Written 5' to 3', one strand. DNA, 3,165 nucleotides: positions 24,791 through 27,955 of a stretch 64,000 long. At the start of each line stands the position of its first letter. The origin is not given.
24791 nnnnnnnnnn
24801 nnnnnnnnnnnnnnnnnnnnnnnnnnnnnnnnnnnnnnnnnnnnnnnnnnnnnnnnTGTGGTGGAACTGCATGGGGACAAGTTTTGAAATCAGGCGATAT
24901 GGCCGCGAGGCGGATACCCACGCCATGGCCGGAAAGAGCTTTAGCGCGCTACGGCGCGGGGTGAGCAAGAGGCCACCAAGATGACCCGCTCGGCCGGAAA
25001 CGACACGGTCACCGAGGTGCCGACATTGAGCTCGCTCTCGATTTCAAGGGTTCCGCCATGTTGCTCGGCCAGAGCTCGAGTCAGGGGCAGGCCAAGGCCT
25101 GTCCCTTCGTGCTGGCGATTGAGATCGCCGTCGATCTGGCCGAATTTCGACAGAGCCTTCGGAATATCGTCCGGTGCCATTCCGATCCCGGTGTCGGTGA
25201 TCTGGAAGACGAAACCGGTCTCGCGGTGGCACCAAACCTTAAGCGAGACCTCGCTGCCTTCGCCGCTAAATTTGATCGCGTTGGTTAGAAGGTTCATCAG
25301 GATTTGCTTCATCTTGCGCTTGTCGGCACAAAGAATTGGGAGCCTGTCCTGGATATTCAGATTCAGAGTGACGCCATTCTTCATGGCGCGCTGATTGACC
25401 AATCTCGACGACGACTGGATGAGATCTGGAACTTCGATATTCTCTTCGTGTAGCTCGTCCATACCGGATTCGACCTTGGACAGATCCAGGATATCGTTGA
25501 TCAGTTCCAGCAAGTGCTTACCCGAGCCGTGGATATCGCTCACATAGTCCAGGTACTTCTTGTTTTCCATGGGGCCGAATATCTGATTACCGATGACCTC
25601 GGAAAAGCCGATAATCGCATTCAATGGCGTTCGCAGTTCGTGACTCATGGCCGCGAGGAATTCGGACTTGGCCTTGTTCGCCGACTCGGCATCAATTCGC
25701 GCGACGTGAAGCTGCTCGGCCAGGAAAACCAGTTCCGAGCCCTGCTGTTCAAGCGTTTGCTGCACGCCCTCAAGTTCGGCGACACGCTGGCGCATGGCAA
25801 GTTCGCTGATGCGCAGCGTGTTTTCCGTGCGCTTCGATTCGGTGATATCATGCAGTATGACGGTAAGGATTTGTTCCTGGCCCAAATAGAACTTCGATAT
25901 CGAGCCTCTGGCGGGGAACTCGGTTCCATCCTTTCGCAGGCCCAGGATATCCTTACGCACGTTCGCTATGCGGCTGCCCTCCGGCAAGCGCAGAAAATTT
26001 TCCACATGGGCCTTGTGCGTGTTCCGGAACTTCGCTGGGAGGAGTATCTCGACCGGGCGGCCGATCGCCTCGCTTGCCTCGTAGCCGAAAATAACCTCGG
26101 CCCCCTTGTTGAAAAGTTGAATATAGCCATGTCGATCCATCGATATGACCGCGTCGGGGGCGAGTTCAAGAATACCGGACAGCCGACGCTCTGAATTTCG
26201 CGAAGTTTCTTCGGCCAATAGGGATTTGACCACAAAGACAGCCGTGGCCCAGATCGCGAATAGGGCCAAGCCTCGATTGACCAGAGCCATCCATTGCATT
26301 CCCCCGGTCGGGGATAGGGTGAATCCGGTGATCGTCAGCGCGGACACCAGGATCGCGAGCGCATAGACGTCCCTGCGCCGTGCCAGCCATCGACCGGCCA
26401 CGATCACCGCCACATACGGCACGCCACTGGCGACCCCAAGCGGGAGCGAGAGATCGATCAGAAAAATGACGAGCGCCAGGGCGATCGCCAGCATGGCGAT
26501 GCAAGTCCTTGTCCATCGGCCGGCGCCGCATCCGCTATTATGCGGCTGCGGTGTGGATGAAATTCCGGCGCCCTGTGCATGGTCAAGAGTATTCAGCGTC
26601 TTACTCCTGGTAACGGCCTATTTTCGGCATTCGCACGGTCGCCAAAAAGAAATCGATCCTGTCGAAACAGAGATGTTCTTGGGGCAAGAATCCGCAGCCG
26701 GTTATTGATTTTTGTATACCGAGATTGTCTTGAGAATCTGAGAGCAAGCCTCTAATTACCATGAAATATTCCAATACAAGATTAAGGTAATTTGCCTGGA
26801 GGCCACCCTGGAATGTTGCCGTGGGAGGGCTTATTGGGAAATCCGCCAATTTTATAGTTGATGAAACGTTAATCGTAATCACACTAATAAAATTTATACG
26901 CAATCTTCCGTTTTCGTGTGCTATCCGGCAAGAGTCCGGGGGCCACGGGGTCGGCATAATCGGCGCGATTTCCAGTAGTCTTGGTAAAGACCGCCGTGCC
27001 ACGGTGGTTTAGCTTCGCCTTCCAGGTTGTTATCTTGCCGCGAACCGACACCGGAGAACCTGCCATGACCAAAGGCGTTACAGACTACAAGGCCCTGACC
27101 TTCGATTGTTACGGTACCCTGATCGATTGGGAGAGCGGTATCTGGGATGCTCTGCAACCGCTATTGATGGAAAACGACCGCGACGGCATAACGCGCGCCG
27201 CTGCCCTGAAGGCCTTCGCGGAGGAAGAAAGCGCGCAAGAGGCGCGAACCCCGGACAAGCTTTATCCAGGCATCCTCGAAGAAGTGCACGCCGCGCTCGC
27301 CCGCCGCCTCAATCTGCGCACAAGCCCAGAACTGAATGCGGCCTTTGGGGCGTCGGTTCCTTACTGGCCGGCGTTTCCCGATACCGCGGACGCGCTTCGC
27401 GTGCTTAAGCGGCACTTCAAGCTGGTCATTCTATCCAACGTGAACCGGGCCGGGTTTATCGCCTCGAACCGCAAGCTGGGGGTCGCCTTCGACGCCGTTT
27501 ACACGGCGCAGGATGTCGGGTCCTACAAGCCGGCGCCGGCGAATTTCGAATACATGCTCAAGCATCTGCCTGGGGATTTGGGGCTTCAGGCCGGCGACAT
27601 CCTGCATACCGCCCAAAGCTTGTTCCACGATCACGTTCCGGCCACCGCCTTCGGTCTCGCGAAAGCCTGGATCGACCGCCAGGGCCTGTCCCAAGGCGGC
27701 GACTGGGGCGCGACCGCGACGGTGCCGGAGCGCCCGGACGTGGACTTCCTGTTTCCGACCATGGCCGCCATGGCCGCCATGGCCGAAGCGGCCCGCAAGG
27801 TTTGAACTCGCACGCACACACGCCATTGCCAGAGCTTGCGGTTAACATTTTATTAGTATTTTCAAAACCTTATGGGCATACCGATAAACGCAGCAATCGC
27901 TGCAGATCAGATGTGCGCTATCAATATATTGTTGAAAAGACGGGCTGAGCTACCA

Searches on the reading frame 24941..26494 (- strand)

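Call 53: search_protein_families(library=pfam, proteins=[window:24941-26494:-], max_evalue=0.001)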
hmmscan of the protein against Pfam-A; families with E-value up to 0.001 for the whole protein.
window:24941-26494:- (517 aa): 7 families
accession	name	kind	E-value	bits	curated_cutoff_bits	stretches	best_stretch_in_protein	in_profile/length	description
PF02518.31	HATPase_c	-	2.6e-27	95.9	26.4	1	391-502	2-110/111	Histidine kinase-, DNA gyrase B-, and HSP90-like ATPase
PF00512.31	HisKA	-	1e-19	70.8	26.9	1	275-344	1-66/66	His Kinase A (phospho-acceptor) domain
PF13426.13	PAS_9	-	1e-12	48.6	27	1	113-219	1-103/103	PAS domain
PF00989.32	PAS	-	2.9e-12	47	22.6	1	104-217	2-113/113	PAS fold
PF08448.16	PAS_4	-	4.3e-05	24.2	23.1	1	109-221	1-109/110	PAS fold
PF13581.12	HATPase_c_2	-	8.8e-05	23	27.4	1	395-497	32-125/127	Histidine kinase-like ATPase domain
PF13188.13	PAS_8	-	0.00022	21.4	21.8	1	104-153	2-48/65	PAS domain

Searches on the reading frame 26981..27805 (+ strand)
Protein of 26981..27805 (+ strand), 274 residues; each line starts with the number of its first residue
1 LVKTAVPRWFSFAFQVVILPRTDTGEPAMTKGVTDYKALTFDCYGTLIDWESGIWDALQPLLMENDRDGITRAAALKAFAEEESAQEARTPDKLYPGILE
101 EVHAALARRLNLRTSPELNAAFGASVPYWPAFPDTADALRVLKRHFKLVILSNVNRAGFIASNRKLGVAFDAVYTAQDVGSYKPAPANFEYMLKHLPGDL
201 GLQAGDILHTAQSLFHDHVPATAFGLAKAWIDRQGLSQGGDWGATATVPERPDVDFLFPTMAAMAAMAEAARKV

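Call 53: search_protein_families(library=pfam, proteins=[window:26981-27805:+], max_evalue=0.001)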
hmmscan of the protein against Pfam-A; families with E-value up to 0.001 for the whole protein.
window:26981-27805:+ (274 aa): 2 families
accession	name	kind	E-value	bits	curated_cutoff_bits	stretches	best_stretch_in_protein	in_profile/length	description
PF00702.32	Hydrolase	-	3.1e-12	47.7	26.4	1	36-196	1-167/191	haloacid dehalogenase-like hydrolase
PF13419.12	HAD_2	-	8e-06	26.5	23.8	1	41-196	3-148/178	Haloacid dehalogenase-like hydrolase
